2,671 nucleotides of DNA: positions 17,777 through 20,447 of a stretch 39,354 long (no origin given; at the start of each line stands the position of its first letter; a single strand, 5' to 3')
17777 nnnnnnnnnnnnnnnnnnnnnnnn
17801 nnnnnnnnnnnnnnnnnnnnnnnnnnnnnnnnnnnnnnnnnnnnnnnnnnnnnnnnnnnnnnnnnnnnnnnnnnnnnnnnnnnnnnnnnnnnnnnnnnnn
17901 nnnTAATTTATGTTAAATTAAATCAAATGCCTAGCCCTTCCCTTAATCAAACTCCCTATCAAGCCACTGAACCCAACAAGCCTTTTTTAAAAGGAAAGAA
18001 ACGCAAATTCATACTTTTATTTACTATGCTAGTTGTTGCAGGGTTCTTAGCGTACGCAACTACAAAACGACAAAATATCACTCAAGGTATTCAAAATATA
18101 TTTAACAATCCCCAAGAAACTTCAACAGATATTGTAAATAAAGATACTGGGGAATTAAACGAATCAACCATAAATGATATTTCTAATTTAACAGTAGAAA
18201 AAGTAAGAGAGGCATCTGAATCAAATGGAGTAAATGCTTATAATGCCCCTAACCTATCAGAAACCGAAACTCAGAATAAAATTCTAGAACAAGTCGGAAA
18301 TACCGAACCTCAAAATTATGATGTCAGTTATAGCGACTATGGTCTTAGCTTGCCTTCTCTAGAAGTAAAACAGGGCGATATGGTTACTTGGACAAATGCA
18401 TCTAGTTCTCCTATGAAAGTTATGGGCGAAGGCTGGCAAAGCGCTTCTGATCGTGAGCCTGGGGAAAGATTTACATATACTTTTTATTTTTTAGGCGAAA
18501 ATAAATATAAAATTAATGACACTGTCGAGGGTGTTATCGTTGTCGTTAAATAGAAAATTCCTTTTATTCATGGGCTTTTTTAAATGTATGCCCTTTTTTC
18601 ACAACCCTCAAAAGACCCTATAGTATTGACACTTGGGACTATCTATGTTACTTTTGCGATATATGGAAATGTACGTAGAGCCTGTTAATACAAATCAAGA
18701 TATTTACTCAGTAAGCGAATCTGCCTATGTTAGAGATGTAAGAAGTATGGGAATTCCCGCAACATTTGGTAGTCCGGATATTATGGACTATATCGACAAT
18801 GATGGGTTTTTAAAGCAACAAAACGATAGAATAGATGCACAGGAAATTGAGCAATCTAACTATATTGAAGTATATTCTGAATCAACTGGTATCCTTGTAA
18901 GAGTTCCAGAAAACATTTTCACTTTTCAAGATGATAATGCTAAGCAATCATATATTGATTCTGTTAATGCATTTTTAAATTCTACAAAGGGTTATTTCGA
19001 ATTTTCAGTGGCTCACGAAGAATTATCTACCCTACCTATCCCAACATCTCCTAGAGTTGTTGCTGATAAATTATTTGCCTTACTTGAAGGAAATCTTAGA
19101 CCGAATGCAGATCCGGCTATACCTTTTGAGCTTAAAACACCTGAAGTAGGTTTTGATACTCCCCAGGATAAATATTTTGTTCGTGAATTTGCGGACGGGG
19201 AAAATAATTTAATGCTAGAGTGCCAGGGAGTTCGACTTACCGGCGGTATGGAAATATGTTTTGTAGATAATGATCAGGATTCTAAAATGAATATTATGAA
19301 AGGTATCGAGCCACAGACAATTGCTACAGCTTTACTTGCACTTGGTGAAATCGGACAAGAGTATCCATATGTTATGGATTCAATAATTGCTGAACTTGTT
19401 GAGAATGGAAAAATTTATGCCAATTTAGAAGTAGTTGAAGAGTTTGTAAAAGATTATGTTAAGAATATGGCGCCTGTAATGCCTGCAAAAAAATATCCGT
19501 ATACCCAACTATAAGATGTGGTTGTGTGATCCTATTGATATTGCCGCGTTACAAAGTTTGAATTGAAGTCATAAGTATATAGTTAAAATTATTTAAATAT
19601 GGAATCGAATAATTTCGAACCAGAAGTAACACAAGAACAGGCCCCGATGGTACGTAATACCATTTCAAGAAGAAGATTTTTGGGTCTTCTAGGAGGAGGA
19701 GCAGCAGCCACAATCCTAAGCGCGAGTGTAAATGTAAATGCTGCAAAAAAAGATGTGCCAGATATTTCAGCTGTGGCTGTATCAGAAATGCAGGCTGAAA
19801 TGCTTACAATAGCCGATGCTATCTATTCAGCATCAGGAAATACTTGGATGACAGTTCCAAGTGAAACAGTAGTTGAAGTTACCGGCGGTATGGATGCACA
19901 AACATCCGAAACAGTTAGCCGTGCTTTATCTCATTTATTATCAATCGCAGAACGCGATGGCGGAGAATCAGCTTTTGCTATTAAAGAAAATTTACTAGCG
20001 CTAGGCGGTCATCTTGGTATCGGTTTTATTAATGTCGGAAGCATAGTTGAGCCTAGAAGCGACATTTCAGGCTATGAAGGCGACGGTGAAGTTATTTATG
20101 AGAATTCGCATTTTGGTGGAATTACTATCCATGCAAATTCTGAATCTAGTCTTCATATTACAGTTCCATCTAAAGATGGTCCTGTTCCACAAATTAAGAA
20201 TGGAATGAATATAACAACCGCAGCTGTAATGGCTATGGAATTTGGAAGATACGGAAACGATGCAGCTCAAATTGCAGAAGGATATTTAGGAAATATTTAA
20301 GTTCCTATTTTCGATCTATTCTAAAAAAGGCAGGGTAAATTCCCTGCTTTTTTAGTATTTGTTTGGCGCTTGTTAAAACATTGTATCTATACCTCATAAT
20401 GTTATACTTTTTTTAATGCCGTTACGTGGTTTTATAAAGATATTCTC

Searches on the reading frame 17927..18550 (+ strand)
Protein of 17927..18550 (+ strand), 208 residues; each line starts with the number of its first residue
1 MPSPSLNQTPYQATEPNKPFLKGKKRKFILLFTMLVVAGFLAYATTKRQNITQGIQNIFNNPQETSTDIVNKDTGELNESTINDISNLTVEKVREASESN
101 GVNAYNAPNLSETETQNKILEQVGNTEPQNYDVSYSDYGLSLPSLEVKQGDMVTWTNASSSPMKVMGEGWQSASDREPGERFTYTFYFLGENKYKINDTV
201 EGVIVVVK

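Call 9: search_protein_families(library=pfam, proteins=[window:17927-18550:+], max_evalue=0.1)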
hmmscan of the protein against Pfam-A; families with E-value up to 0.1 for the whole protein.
window:17927-18550:+ (208 aa): 3 families
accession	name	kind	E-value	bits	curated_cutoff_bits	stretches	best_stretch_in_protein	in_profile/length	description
PF15330.11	SIT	-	0.015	16.2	27.6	1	30-137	9-106/114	SHP2-interacting transmembrane adaptor protein, SIT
PF19307.5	SrpI-like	-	0.037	13.5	22.8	1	40-132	32-118/254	Type 2A encapsulin shell protein SrpI-like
PF12698.13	ABC2_membrane_3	-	0.061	12.8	31.6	1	30-146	7-95/347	ABC-2 family transporter protein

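Call 74: search_protein_families(library=ncbifam, proteins=[window:17927-18550:+], max_evalue=10)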
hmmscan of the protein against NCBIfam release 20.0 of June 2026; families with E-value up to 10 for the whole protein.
window:17927-18550:+ (208 aa): 3 families
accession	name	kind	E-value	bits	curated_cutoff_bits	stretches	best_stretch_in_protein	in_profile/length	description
NF041162.2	encap_f2a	equivalog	0.009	15.1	380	1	38-132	66-154/295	family 2A encapsulin nanocompartment shell protein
TIGR02657.1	amicyanin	equivalog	0.018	15.4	110.2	1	141-165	9-33/83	amicyanin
NF047621.1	FlgprotMotXVib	equivalog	0.057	12.9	330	1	94-156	22-85/211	flagellar protein MotX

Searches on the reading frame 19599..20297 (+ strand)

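Call 23: search_protein_families(library=pfam, proteins=[window:19599-20297:+], max_evalue=0.01)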
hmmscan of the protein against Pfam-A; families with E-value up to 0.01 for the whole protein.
window:19599-20297:+ (233 aa): 0 families

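Call 74: search_protein_families(library=ncbifam, proteins=[window:19599-20297:+], max_evalue=10)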
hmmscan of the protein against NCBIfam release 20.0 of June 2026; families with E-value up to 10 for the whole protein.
window:19599-20297:+ (233 aa): 4 families
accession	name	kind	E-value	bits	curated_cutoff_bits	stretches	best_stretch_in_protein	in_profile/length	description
NF004139.0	PRK05618.4-2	equivalog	0.018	14.5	195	1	39-107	129-197/202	50S ribosomal protein L25/general stress protein Ctc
TIGR01409.1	TAT_signal_seq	domain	0.023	15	16.7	1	22-42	1-21/29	twin-arginine translocation signal domain-containing protein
NF041093.1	CheC_Thtogales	equivalog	0.12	12.3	250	1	28-71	14-56/201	CheY-P phosphatase CheC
NF004140.0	PRK05618.4-3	equivalog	0.15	11.4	270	1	32-103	118-188/197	50S ribosomal protein L25/general stress protein Ctc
